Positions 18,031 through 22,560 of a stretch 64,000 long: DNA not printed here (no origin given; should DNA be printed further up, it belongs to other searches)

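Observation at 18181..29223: Single-chain ECF sigma / ZAS anti-sigma / TM / Ig-like protein sandwiched between two giant paralogous secreted repeat proteins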

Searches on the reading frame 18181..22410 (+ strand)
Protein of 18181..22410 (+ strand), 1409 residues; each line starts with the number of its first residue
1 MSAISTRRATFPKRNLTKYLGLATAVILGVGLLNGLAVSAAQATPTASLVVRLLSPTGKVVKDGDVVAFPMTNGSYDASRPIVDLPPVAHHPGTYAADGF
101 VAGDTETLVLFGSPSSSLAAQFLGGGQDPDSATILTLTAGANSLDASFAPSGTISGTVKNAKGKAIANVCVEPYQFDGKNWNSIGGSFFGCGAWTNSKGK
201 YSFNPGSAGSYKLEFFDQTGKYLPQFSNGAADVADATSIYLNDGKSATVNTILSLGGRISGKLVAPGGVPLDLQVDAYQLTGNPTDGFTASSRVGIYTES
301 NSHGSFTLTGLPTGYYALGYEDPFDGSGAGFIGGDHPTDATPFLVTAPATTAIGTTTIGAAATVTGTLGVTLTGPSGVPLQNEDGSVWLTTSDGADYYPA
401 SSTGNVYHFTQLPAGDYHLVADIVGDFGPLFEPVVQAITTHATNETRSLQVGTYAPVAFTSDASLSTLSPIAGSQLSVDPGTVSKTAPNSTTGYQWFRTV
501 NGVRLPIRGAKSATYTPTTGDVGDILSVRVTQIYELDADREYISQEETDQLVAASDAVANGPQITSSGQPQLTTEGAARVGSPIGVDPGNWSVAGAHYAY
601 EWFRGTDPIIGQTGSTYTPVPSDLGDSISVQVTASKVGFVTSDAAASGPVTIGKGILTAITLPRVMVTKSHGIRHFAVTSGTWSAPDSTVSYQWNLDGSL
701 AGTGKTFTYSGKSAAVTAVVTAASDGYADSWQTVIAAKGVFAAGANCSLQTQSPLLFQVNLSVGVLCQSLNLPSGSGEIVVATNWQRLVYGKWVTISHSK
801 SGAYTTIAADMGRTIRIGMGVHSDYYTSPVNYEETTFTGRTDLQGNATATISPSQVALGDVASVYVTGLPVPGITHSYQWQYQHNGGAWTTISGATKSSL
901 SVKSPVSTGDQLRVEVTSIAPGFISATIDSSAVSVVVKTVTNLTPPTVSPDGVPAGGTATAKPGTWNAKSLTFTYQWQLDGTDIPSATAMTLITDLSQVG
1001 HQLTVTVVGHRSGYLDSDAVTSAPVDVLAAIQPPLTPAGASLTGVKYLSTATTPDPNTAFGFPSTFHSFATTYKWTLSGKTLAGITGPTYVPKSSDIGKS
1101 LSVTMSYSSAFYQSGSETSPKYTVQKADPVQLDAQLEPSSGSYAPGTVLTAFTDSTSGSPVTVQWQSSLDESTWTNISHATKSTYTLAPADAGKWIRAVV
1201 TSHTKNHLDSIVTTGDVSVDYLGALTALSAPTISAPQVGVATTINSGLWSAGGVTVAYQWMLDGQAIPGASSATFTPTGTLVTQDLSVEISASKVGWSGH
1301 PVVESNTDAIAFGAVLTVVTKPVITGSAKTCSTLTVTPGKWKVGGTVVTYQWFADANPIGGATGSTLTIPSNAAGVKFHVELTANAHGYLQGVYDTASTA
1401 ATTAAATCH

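Call 6: search_protein_families(library=pfam, proteins=[window:18181-22410:+], max_evalue=0.1)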
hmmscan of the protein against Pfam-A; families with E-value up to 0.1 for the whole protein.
window:18181-22410:+ (1409 aa): 6 families
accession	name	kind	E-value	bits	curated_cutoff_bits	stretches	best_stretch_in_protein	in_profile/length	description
PF16709.11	SCAB-Ig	-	9.6e-16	58.1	27.6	2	472-531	9-69/98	Ig domain of plant-specific actin-binding protein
PF23197.1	IG_AIR9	-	1.8e-06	28.1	27.5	0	492-530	31-70/87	AIR9 A9 domain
PF17210.9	SdrD_B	-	0.00013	22.5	29.7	1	194-237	43-86/112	SdrD B-like domain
PF13620.12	CarboxypepD_reg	-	0.0016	19.2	32.3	1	153-218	1-55/82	Carboxypeptidase regulatory-like domain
PF13715.12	CarbopepD_reg_2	-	0.0026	18.2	32.2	0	192-215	27-50/88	CarboxypepD_reg-like domain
PF16820.11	PKD_3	-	0.027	14.8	26.3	0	690-714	34-57/68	PKD-like domain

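Call 7: search_protein_families(library=ncbifam, proteins=[window:18181-22410:+], max_evalue=0.1)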
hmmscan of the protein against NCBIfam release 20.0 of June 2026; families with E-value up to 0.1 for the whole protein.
window:18181-22410:+ (1409 aa): 1 family
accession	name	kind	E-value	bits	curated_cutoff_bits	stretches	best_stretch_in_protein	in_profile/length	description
NF040485.1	ZirU_fam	subfamily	4.4e-16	59.7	100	3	1348-1387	57-96/210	ZirU family protein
